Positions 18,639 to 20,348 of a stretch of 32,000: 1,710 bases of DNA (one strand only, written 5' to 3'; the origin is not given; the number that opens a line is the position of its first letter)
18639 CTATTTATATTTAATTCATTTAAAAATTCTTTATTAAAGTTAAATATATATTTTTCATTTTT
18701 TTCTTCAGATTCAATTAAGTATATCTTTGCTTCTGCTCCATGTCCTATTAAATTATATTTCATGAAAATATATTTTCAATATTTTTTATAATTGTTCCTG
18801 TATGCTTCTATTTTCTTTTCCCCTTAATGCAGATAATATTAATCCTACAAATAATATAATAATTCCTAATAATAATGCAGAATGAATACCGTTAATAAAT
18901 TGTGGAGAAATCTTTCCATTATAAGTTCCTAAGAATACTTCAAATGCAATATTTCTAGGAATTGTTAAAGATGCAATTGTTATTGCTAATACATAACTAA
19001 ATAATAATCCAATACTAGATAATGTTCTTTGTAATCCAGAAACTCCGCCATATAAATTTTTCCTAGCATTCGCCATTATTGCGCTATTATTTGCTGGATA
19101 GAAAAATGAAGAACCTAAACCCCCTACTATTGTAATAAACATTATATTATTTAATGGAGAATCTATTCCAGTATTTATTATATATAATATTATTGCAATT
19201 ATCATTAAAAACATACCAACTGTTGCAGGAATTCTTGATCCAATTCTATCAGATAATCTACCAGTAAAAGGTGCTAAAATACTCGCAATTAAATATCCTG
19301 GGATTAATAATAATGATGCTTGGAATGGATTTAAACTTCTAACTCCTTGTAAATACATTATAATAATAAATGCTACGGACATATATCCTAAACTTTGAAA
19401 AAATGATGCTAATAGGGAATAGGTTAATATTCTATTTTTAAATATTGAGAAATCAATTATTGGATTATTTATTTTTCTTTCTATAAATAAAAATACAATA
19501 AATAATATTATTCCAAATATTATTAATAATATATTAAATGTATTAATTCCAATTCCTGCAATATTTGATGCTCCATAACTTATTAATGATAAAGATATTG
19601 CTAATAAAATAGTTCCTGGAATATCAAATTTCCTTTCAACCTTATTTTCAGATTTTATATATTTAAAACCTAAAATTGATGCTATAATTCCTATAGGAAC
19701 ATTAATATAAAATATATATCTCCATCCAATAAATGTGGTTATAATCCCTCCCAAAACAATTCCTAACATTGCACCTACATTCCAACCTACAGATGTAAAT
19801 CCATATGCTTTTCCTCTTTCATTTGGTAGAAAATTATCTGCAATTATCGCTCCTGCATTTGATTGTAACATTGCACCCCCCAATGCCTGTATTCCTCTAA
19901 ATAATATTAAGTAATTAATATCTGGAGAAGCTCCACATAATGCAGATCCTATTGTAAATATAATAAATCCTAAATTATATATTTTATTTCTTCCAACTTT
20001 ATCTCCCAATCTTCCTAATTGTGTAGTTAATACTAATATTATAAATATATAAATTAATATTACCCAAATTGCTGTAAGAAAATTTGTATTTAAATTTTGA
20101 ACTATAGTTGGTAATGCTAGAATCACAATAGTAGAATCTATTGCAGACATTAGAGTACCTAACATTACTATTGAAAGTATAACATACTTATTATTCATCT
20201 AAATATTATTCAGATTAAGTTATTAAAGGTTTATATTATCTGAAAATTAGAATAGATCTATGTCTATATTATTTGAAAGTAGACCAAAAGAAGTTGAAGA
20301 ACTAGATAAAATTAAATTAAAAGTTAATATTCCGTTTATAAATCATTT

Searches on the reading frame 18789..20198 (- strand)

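Call 37: search_protein_families(library=pfam, proteins=[window:18789-20198:-], max_evalue=0.001)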
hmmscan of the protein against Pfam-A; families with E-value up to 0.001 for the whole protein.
window:18789-20198:- (470 aa): 2 families
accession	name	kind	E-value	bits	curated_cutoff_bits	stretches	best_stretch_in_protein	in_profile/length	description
PF07690.21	MFS_1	-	6.5e-55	186.9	33.4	1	11-400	1-345/347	Major Facilitator Superfamily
PF00083.30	Sugar_tr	-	2.4e-07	30.4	22.3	1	43-178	48-189/452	Sugar (and other) transporter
